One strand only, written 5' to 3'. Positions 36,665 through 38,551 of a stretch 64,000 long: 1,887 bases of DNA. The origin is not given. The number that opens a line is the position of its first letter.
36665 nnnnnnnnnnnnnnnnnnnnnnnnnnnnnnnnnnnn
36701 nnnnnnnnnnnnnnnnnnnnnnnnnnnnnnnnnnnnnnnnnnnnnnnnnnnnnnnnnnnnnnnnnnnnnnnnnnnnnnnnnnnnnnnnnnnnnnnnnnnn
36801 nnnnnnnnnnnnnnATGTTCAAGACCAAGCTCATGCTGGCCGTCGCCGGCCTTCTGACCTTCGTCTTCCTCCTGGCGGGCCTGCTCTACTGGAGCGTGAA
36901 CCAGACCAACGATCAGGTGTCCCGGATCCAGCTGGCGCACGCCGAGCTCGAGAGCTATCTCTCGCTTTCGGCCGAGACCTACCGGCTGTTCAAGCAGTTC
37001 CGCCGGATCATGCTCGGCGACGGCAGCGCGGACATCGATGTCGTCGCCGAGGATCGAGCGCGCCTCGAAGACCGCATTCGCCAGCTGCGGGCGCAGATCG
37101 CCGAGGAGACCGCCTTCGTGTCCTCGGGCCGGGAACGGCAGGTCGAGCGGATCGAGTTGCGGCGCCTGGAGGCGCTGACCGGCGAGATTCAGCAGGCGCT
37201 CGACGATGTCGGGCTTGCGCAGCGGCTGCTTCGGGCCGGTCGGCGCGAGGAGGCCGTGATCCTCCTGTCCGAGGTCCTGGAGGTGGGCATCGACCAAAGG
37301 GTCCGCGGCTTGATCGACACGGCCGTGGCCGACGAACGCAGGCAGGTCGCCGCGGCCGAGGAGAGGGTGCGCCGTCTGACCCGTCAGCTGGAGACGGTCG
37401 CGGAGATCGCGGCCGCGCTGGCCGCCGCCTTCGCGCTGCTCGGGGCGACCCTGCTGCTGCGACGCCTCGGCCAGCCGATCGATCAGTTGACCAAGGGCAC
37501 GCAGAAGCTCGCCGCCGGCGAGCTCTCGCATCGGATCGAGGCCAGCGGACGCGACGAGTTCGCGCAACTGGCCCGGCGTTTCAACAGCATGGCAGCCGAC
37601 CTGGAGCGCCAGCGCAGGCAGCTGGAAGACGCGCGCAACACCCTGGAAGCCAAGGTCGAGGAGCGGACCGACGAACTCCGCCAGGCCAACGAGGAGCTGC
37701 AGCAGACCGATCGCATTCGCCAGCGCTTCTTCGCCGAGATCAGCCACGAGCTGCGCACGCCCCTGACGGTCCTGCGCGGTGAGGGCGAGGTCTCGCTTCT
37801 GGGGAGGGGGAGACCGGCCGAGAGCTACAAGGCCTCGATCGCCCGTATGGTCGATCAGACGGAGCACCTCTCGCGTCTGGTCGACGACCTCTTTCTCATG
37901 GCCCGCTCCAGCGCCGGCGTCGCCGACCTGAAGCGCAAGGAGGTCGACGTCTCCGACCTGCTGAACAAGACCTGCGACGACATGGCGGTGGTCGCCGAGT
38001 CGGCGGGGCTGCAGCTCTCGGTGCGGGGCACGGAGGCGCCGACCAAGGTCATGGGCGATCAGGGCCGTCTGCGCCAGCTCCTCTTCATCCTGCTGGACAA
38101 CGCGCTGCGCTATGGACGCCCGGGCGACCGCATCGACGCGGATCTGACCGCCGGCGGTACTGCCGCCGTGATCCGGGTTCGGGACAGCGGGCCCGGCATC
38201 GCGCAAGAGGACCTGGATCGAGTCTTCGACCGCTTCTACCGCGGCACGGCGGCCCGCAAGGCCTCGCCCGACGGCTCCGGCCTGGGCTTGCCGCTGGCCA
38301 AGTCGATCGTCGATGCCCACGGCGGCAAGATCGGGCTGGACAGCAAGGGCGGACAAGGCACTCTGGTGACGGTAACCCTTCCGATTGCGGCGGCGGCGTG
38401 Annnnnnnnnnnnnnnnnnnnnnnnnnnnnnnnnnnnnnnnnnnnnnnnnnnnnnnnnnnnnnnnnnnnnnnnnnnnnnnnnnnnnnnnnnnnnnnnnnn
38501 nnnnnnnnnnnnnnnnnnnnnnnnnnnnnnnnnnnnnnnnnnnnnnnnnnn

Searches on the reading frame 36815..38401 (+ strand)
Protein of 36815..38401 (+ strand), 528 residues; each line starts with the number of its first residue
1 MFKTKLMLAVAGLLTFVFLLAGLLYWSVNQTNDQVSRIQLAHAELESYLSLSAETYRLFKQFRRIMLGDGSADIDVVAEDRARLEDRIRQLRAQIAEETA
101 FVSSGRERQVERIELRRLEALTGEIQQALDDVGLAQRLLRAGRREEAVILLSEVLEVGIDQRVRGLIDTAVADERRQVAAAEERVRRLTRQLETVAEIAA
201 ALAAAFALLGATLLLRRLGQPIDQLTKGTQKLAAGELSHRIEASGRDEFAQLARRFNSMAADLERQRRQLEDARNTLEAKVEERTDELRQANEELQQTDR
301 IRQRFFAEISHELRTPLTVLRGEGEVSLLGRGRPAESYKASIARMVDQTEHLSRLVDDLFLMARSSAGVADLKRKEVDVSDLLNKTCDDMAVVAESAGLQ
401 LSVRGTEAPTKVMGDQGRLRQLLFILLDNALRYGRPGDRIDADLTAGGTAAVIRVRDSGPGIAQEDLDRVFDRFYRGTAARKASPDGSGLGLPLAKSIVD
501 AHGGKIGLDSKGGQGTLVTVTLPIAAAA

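Call 9: search_protein_families(library=pfam, proteins=[window:36815-38401:+])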
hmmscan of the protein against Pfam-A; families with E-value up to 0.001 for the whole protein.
window:36815-38401:+ (528 aa): 4 families
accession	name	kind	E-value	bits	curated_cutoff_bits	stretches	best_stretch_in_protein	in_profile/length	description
PF02518.31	HATPase_c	-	7.9e-27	94.3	26.4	1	414-524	1-109/111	Histidine kinase-, DNA gyrase B-, and HSP90-like ATPase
PF00672.30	HAMP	-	6.9e-15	55.6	25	1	213-264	1-52/53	HAMP domain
PF00512.31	HisKA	-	1.4e-13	51.1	26.9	1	302-368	2-66/66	His Kinase A (phospho-acceptor) domain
PF13581.12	HATPase_c_2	-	9.7e-06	26.1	27.4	1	428-520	41-125/127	Histidine kinase-like ATPase domain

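Call 14: find_homologous_proteins(query=window:36815-38401:+, max_evalue=1e-20)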
Query window:36815-38401:+ (528 aa): 4020 proteins with E <= 1e-20 among 8000 candidates; the best 120 are listed.
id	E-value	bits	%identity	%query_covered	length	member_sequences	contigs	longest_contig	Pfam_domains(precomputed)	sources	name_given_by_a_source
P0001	6.0e-296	1000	92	100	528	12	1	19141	PF00672.31,PF13581.13,PF02518.32,PF00512.32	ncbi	-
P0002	3.2e-271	918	85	100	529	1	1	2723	PF00672.31,PF13581.13,PF02518.32,PF00512.32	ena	-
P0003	1.7e-172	593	79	69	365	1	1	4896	PF00672.31,PF02518.32,PF00512.32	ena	-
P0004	1.8e-166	573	58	100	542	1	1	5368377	PF00672.31,PF02518.32,PF00512.32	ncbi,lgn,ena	-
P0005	5.6e-166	571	58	99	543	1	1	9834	PF00672.31,PF02518.32,PF00512.32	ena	-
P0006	1.1e-162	560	57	99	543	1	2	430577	PF00672.31,PF02518.32,PF00512.32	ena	-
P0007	1.6e-161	556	57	100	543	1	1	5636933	PF00672.31,PF02518.32,PF00512.32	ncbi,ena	-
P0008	1.8e-161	556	56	99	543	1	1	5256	PF00672.31,PF02518.32,PF00512.32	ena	-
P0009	1.0e-160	554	55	100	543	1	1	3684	PF00672.31,PF02518.32,PF00512.32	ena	-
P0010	4.0e-159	549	55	100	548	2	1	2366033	PF00672.31,PF02518.32,PF00512.32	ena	-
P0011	1.5e-139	484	49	99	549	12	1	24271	PF00672.31,PF02518.32,PF00512.32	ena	-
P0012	2.4e-138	480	49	99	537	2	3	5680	PF00672.31,PF02518.32,PF00512.32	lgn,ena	-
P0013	9.3e-138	478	49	100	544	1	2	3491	PF00672.31,PF13581.13,PF02518.32,PF00512.32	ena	-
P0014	4.5e-131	456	47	100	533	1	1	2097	PF00672.31,PF02518.32,PF00512.32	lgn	-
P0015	1.1e-123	432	45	99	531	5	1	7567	PF00672.31,PF02518.32,PF00512.32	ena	-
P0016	2.9e-122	427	46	95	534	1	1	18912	PF00672.31,PF02518.32,PF00512.32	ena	-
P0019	1.0e-120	422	46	100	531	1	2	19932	PF00672.31,PF02518.32,PF00512.32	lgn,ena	-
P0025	9.2e-119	416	44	100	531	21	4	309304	PF00672.31,PF02518.32,PF00512.32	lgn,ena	-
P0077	2.0e-114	401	42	99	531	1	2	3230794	PF00672.31,PF02518.32,PF00512.32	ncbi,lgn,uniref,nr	ncbi:HAMP domain-containing sensor histidine kinase [Methyloligella sp. 2.7D]|uniref:sensor histidin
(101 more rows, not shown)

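Call 15: find_encoding_contigs(protein=P0001, flank=6000, max_places=3)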
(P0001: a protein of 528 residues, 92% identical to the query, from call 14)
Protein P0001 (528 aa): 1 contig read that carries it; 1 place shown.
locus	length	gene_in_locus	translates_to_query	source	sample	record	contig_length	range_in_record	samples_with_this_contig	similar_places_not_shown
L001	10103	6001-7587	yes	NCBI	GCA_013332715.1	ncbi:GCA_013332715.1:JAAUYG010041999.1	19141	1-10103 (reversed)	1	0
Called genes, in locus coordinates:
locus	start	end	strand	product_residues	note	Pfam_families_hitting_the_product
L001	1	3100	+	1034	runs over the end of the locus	PF00873:ACR_tran, PF02355:SecD_SecF_C (faint)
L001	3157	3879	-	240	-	PF14344:DUF4397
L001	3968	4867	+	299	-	PF03352:Adenine_glyco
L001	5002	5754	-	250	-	PF00194:Carb_anhydrase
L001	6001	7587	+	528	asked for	PF00672:HAMP, PF00512:HisKA, PF02518:HATPase_c, PF13581:HATPase_c_2 (weak)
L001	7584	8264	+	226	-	PF00072:Response_reg, PF00486:Trans_reg_C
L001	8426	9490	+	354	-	PF13379:NMT1_2, PF09084:NMT1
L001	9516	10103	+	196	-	?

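Call 16: find_encoding_contigs(protein=P0004, flank=6000, max_places=2)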
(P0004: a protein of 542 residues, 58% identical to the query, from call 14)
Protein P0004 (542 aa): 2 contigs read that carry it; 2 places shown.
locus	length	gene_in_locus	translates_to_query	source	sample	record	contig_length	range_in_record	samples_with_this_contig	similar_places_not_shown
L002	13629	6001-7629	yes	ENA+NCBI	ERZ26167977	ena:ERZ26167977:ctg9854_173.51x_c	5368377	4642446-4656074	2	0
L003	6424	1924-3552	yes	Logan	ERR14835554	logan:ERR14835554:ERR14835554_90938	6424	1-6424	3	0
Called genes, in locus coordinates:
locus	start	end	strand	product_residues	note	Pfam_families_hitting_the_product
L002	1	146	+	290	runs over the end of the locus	PF00528:BPD_transp_1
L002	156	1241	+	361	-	PF00005:ABC_tran, PF17912:OB_MalK (weak), PF08402:TOBE_2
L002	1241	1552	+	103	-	-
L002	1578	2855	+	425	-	PF07969:Amidohydro_3 (faint), PF01979:Amidohydro_1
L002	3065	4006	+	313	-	PF00294:PfkB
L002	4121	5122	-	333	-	PF02733:Dak1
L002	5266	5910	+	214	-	PF02734:Dak2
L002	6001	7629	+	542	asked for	PF00672:HAMP, PF00512:HisKA, PF02518:HATPase_c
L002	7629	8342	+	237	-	PF00072:Response_reg, PF00486:Trans_reg_C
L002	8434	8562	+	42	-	-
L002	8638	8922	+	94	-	-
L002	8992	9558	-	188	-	PF01814:Hemerythrin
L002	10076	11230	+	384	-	PF03480:DctP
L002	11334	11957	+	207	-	PF04290:DctQ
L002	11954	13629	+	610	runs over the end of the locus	PF06808:DctM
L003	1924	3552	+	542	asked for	PF00672:HAMP, PF00512:HisKA, PF02518:HATPase_c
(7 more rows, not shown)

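Call 17: find_encoding_contigs(protein=P0007, flank=6000, max_places=2)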
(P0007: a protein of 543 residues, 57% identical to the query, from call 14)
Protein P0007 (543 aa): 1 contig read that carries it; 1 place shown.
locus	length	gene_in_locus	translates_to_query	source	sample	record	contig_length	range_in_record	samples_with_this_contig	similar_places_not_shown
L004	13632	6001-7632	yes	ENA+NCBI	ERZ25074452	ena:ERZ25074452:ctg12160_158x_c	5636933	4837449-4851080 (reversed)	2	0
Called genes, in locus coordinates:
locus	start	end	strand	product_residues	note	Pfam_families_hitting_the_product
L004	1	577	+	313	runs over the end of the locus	PF00294:PfkB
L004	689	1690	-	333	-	PF02733:Dak1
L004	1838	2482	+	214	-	PF02734:Dak2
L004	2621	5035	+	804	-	PF20437:LonC_helical, PF13654:AAA_32, PF20436:LonB_AAA-LID, PF05362:Lon_C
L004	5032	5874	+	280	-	-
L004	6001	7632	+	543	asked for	PF00672:HAMP, PF00512:HisKA, PF02518:HATPase_c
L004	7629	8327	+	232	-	PF00072:Response_reg, PF00486:Trans_reg_C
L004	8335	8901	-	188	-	PF01814:Hemerythrin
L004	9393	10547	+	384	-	PF03480:DctP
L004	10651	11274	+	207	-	PF04290:DctQ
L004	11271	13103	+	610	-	PF06808:DctM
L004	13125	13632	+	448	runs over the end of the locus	PF01425:Amidase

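Call 22: find_encoding_contigs(protein=P0010, flank=5000, max_places=1)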
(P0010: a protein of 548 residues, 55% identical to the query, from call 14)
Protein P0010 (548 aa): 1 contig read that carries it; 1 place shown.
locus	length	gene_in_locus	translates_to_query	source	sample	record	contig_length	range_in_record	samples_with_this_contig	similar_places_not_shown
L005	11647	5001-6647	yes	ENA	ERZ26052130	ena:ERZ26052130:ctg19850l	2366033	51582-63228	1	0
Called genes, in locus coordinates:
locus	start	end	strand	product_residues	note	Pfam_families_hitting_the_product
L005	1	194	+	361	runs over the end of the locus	PF00005:ABC_tran, PF17912:OB_MalK (weak), PF08402:TOBE_2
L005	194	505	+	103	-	-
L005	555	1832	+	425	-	PF01979:Amidohydro_1, PF07969:Amidohydro_3 (weak)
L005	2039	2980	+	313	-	PF00294:PfkB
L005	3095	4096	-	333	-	PF02733:Dak1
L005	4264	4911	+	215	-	PF02734:Dak2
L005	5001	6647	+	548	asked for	PF00672:HAMP, PF00512:HisKA, PF02518:HATPase_c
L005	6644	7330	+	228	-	PF00072:Response_reg, PF00486:Trans_reg_C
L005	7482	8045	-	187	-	PF01814:Hemerythrin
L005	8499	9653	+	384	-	PF03480:DctP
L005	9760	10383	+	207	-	PF04290:DctQ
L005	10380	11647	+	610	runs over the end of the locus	PF06808:DctM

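Call 23: find_encoding_contigs(protein=P0011, flank=5000, max_places=1)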
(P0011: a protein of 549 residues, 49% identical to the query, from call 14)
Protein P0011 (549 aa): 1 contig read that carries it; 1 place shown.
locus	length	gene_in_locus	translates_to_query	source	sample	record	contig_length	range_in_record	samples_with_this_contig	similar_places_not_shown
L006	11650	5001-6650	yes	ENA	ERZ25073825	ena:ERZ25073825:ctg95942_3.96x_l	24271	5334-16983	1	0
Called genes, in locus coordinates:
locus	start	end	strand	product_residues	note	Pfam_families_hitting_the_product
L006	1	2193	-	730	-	PF02706:Wzz, PF13807:GNVR (faint), PF01656:CbiA (weak), PF13614:AAA_31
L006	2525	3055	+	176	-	PF04519:Bactofilin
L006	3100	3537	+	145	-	PF14063:DUF4254 (faint), PF19662:DUF6165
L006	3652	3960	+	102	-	-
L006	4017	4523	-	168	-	-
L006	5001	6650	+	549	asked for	PF00672:HAMP, PF00512:HisKA, PF02518:HATPase_c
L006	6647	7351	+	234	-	PF00072:Response_reg, PF00486:Trans_reg_C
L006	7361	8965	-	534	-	PF02776:TPP_enzyme_N, PF00205:TPP_enzyme_M, PF02775:TPP_enzyme_C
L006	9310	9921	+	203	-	PF02798:GST_N, PF13409:GST_N_2, PF13417:GST_N_3, PF00043:GST_C, PF13410:GST_C_2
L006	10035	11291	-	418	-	PF00078:RVT_1, PF08388:GIIM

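Call 24: find_encoding_contigs(protein=P0077, flank=5000, max_places=1)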
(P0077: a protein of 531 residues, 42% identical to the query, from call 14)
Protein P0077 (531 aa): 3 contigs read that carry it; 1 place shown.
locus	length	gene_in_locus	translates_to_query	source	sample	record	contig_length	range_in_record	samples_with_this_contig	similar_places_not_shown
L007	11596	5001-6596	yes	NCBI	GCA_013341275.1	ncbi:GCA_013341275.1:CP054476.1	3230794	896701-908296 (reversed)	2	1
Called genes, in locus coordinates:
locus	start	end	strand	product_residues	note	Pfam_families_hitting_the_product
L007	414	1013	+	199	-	-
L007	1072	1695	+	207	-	PF01618:MotA_ExbB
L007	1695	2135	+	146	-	PF02472:ExbD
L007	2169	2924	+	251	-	PF13103:TonB_2, PF03544:TonB_C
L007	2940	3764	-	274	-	-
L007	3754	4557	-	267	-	-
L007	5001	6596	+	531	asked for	PF00672:HAMP, PF00512:HisKA, PF02518:HATPase_c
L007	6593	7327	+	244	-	PF00072:Response_reg, PF00486:Trans_reg_C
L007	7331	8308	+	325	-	PF09084:NMT1, PF12974:Phosphonate-bd (weak), PF13379:NMT1_2 (weak)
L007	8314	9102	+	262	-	PF00528:BPD_transp_1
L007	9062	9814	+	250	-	PF00005:ABC_tran, PF13304:AAA_21 (weak)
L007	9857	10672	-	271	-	PF01061:ABC2_membrane, PF12679:ABC2_membrane_2, PF12698:ABC2_membrane_3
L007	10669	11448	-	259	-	PF00005:ABC_tran, PF13304:AAA_21 (weak)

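Call 32: find_encoding_contigs(protein=P0016, flank=4000, max_places=1)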
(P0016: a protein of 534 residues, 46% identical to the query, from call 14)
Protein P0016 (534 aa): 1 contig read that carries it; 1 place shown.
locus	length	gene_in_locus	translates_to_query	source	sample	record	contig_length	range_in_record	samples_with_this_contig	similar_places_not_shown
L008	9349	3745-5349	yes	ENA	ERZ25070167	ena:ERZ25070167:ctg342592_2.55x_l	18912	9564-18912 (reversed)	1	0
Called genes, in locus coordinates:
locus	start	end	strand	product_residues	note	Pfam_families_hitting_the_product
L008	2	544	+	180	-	?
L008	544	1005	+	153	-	PF02472:ExbD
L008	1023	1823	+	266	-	PF13103:TonB_2, PF03544:TonB_C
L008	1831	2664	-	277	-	-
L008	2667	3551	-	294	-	-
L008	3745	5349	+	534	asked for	PF00672:HAMP, PF00512:HisKA, PF02518:HATPase_c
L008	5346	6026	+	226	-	PF00072:Response_reg, PF00486:Trans_reg_C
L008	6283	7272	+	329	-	PF09084:NMT1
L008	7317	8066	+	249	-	PF00528:BPD_transp_1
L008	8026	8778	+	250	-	PF00005:ABC_tran, PF13304:AAA_21 (faint)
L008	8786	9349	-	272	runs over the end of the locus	PF01061:ABC2_membrane, PF12698:ABC2_membrane_3, PF12679:ABC2_membrane_2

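Call 33: find_encoding_contigs(protein=P0025, flank=4000, max_places=1)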
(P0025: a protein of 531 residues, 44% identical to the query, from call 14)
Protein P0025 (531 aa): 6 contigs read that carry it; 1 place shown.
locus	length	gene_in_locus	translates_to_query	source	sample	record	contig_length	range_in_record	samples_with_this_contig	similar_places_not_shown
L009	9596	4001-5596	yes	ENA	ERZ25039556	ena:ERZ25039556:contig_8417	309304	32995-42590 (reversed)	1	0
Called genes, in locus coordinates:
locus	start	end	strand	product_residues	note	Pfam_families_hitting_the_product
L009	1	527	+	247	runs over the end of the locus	PF05235:CHAD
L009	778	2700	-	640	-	PF13522:GATase_6, PF13537:GATase_7, PF00733:Asn_synthase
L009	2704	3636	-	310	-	PF12706:Lactamase_B_2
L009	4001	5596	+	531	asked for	PF00672:HAMP, PF00512:HisKA, PF02518:HATPase_c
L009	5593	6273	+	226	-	PF00072:Response_reg, PF00486:Trans_reg_C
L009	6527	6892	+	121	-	-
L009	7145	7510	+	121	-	-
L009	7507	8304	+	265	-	PF00528:BPD_transp_1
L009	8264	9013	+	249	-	PF00005:ABC_tran, PF13304:AAA_21 (faint)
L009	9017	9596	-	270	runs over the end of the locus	PF01061:ABC2_membrane, PF12698:ABC2_membrane_3, PF12679:ABC2_membrane_2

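Call 34: find_encoding_contigs(protein=P0019, flank=4000, max_places=1)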
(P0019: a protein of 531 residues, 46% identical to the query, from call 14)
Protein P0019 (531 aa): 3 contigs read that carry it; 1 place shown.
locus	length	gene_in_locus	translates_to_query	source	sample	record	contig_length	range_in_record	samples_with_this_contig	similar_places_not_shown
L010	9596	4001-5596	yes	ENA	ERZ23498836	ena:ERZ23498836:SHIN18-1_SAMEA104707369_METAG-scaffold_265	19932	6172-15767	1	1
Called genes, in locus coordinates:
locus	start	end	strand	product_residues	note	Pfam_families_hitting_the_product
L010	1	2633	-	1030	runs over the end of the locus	PF00873:ACR_tran, PF03176:MMPL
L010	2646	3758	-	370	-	PF25917:BSH_RND, PF25973:BSH_CzcB (weak), PF25954:Beta-barrel_RND_2, PF25967:RND-MFP_C (weak), PF25975:CzcB_C (weak), PF25989:YknX_C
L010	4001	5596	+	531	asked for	PF00672:HAMP, PF00512:HisKA, PF02518:HATPase_c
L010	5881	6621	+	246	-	PF00072:Response_reg, PF00486:Trans_reg_C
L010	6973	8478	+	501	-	PF00939:Na_sulph_symp, PF03600:CitMHS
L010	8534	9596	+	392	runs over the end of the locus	PF02595:Gly_kinase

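Call 48: search_protein_families(library=ncbifam, proteins=[window:36815-38401:+], max_evalue=0.00001)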
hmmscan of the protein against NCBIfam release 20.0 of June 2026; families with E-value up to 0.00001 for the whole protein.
window:36815-38401:+ (528 aa): 82 families (the best 25 are shown)
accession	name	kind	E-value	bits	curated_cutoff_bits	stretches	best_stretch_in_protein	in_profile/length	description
NF033092.0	HK_WalK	equivalog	1.6e-60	205.3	725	2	294-524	364-594/594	cell wall metabolism sensor histidine kinase WalK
NF012163.2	BaeS_SmeS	equivalog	1.4e-59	202.2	500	2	282-523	220-457/457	sensor histidine kinase efflux regulator BaeS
NF007837.0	PRK10549.1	equivalog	9.8e-59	199.3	603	2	284-525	222-459/466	envelope stress sensor histidine kinase BaeS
NF040691.1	MtrAB_MtrB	equivalog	1.3e-56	192.7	450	2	273-526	242-494/507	MtrAB system histidine kinase MtrB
NF046044.1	PnpS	equivalog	2.6e-54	184.7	400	1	294-523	162-390/390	two-component system histidine kinase PnpS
TIGR01386.1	cztS_silS_copS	subfamily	7.8e-54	183.4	292.55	1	294-517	233-452/457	heavy metal sensor histidine kinase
TIGR02966.1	phoR_proteo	equivalog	3.9e-53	180.6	334.2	1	293-521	105-332/333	phosphate regulon sensor histidine kinase PhoR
NF041735.1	hist_kin_RppB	equivalog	1.7e-43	149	400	1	297-523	211-438/438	two-component system sensor histidine kinase RppB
NF011874.0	PRK15347.1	equivalog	1.6e-41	142.3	852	1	196-526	297-616/921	two component system sensor kinase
TIGR02956.1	TMAO_torS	equivalog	5.5e-41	140.6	676.5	1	215-526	353-684/967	TMAO reductase system sensor histidine kinase/response regulator TorS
NF008312.0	PRK11100.1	equivalog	5.3e-40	137.6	356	1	279-525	234-475/477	two-component system sensor histidine kinase CreC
NF007007.0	PRK09470.1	equivalog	3.9e-39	134.8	486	1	288-526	231-461/463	envelope stress sensor histidine kinase CpxA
NF008468.0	PRK11360.1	equivalog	2.2e-38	132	646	1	287-526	379-610/616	two-component system sensor histidine kinase AtoS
NF041947.1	LuxQ_Vibrio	equivalog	5e-38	130.6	1200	1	289-526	459-698/843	quorum-sensing autoinducer 2 sensor kinase/phosphatase LuxQ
NF041210.1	his_kin_PieS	equivalog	9e-37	127.1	850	1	277-525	225-471/474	two component system sensor histidine kinase PieS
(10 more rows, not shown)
